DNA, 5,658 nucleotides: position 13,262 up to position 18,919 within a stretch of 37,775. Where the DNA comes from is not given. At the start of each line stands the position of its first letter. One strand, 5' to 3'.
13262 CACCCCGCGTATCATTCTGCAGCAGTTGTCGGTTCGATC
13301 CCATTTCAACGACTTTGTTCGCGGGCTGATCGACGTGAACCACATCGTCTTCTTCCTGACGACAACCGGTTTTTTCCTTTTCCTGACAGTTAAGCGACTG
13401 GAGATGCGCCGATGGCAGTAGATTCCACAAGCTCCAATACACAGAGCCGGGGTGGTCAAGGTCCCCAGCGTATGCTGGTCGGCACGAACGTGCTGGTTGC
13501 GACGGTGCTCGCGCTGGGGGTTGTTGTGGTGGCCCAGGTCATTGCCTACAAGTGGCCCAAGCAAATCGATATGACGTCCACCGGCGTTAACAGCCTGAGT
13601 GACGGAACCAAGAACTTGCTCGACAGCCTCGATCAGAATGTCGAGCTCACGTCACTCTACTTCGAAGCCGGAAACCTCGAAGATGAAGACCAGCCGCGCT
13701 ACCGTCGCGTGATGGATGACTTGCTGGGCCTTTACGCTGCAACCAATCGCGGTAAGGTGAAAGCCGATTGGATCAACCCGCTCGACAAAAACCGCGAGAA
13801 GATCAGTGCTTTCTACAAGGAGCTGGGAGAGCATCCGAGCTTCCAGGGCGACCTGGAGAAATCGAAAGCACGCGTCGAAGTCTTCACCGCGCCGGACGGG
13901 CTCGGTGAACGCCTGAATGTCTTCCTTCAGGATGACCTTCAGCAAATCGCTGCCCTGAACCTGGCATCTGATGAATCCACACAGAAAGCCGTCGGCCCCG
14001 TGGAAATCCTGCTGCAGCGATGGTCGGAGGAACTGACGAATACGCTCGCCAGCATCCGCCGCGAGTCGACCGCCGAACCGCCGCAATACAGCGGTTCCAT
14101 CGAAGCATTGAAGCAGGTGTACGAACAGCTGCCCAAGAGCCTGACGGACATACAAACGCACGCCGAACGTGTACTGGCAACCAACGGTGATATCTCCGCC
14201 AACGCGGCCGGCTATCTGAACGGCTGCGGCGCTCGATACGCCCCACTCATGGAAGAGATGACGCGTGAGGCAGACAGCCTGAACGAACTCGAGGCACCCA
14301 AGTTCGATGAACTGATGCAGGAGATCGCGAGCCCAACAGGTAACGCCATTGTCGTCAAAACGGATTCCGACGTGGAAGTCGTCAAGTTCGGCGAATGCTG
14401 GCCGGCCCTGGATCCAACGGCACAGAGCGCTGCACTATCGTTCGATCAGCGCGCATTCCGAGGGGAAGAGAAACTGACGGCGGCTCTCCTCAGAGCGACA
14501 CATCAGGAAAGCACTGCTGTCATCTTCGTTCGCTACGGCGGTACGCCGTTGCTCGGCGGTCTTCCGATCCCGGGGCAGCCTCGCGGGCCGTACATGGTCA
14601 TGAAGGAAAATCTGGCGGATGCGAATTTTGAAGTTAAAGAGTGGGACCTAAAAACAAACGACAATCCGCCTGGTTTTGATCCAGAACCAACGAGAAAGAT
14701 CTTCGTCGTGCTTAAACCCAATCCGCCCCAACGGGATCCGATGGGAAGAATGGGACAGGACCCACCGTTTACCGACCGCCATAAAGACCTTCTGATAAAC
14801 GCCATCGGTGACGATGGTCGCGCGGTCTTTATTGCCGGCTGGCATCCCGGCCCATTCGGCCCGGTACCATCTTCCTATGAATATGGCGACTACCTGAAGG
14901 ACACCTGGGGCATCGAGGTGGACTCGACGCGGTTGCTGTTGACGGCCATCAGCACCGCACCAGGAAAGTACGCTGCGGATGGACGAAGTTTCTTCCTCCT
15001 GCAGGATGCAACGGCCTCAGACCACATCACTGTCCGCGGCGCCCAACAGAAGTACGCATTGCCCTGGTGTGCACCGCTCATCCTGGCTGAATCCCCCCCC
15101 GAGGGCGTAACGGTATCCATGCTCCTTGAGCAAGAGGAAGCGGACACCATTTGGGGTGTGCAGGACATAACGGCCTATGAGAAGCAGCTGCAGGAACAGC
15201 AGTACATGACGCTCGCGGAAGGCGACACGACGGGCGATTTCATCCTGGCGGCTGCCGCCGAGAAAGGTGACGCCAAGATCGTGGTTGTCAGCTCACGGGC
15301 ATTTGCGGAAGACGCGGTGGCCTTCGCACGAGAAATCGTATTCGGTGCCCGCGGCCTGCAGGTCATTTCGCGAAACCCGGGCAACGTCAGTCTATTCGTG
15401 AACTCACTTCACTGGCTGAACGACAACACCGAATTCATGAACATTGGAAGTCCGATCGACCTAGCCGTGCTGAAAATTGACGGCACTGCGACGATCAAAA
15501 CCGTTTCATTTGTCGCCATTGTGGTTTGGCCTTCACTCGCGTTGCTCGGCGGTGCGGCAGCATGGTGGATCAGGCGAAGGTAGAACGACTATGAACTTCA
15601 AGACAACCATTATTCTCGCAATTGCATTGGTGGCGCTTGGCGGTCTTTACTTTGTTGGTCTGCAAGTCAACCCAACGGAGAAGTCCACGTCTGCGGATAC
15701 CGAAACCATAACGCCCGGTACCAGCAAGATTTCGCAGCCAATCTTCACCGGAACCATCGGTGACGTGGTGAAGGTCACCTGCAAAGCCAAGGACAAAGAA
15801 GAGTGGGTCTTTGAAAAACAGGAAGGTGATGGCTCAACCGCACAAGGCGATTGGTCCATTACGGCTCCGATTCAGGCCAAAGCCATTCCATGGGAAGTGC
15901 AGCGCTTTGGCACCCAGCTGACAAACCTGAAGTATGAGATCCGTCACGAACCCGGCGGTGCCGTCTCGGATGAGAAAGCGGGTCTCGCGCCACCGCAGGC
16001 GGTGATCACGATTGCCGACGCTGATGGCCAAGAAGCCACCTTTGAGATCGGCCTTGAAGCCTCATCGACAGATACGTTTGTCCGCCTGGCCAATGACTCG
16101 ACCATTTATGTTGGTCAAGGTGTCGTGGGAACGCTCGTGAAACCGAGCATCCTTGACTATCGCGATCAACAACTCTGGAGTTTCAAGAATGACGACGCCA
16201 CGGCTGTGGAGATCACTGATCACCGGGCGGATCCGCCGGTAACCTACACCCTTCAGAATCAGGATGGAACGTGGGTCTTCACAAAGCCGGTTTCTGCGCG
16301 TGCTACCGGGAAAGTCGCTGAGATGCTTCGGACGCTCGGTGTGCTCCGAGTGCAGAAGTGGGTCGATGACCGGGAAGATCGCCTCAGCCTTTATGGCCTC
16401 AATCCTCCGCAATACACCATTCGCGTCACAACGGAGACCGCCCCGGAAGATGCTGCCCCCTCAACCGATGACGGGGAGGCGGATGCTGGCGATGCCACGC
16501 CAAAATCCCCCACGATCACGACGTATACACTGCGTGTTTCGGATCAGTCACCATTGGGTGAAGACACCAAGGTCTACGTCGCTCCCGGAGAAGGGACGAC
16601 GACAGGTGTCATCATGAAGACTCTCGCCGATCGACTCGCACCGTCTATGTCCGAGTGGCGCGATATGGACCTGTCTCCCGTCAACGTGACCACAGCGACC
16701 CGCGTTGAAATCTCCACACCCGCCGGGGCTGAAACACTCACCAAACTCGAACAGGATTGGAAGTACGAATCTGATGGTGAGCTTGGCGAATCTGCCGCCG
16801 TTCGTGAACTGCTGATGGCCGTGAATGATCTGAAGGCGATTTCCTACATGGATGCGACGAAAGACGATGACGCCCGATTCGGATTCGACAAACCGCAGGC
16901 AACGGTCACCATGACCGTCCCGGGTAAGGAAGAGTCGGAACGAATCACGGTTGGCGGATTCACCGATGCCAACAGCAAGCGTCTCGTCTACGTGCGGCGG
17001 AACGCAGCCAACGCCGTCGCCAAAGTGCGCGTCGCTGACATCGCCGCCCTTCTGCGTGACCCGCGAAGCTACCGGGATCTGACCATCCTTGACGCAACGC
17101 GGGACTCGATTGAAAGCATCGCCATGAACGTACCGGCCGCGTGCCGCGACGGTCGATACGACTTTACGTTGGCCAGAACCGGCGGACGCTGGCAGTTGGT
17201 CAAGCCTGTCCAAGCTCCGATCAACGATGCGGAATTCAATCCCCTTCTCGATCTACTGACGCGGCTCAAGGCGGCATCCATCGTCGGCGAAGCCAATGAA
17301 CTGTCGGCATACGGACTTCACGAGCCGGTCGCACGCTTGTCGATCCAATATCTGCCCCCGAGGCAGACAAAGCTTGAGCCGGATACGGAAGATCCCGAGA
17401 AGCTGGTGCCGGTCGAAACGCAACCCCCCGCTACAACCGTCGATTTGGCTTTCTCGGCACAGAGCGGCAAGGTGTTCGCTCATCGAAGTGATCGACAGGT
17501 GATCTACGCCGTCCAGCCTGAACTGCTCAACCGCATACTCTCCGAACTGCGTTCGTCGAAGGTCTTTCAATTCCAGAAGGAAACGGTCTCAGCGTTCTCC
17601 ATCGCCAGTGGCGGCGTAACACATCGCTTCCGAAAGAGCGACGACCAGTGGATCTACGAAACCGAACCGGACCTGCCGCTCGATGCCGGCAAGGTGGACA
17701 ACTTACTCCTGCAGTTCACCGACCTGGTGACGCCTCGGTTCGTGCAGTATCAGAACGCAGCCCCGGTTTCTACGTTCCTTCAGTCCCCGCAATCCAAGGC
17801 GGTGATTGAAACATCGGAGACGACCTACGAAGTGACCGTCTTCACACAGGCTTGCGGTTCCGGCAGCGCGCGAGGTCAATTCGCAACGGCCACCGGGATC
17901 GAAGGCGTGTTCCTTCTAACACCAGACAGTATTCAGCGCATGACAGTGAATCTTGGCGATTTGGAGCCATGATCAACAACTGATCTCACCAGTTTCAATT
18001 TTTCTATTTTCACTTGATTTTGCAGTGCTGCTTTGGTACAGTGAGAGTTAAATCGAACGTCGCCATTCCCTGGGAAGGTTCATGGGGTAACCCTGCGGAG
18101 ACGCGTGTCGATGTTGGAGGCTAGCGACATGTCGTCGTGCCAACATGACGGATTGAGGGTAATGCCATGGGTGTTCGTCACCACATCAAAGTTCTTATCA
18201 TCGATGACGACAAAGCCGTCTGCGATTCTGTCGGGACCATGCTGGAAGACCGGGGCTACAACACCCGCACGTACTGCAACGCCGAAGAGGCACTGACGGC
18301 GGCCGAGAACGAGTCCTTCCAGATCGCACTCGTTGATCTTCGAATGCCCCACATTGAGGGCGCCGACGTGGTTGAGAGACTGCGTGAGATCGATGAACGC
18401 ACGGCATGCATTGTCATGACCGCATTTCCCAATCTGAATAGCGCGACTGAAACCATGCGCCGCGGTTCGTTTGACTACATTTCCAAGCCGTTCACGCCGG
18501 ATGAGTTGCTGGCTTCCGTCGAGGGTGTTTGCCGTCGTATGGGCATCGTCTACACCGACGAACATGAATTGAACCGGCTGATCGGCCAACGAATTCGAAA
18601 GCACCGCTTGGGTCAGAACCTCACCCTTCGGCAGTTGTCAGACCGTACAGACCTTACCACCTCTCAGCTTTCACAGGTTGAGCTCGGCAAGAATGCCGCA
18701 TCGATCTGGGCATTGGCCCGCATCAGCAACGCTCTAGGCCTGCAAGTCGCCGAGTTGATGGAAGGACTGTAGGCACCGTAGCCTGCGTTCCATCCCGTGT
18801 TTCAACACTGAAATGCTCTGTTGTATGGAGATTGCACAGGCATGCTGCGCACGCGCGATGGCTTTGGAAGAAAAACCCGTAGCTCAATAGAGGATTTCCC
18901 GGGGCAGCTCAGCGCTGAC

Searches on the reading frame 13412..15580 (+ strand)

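Call 75: search_protein_families(library=pfam, proteins=[window:13412-15580:+], max_evalue=0.0001)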
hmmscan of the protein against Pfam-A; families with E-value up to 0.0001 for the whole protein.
window:13412-15580:+ (723 aa): 1 family
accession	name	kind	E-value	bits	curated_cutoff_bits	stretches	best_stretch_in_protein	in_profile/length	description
PF23357.1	DUF7088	-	6.9e-08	33.1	27.8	1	59-133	4-77/105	Domain of unknown function (DUF7088)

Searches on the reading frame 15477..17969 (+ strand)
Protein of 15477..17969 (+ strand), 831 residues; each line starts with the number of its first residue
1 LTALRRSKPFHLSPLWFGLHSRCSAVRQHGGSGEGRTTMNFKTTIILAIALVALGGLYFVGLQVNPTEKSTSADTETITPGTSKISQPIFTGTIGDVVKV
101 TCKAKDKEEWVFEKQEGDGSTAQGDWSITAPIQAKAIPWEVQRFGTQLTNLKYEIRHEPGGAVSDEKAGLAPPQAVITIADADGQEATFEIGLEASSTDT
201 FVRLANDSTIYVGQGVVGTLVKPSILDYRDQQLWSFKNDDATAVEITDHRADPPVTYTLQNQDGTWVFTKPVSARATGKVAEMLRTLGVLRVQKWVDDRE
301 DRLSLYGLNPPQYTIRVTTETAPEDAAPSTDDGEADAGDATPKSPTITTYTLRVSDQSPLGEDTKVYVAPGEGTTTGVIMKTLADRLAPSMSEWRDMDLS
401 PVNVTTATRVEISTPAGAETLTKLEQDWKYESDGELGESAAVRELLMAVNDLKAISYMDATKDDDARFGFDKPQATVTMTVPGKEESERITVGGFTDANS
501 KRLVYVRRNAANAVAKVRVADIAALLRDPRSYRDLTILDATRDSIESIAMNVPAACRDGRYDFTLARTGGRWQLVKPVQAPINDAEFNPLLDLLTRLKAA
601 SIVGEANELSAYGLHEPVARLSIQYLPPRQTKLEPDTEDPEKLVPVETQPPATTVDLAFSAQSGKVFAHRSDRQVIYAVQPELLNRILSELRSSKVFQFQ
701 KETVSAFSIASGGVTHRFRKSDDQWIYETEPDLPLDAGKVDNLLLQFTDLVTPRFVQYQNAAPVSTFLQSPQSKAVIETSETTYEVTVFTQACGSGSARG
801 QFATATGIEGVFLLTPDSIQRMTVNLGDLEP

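Call 75: search_protein_families(library=pfam, proteins=[window:15477-17969:+], max_evalue=0.0001)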
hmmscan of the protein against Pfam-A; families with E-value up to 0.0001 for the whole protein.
window:15477-17969:+ (831 aa): 1 family
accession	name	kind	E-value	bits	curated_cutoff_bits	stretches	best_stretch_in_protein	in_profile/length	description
PF14238.11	DUF4340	-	4.3e-71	239.3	25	4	428-617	1-183/183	Domain of unknown function (DUF4340)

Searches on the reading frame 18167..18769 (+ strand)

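Call 76: search_protein_families(library=pfam, proteins=[window:18167-18769:+], max_evalue=0.0001)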
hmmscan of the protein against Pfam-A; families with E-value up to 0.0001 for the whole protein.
window:18167-18769:+ (201 aa): 4 families
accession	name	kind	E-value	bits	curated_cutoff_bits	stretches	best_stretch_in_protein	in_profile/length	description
PF00072.30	Response_reg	-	3.5e-27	95.2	30.2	1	9-118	1-110/111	Response regulator receiver domain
PF01381.28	HTH_3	-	3.4e-08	33.8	23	1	143-197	1-55/55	Helix-turn-helix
PF13560.12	HTH_31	-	4.9e-08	33.6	27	1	139-197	2-61/64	Helix-turn-helix domain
PF12844.13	HTH_19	-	3.4e-06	27.3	30.2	1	140-198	1-59/64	Helix-turn-helix domain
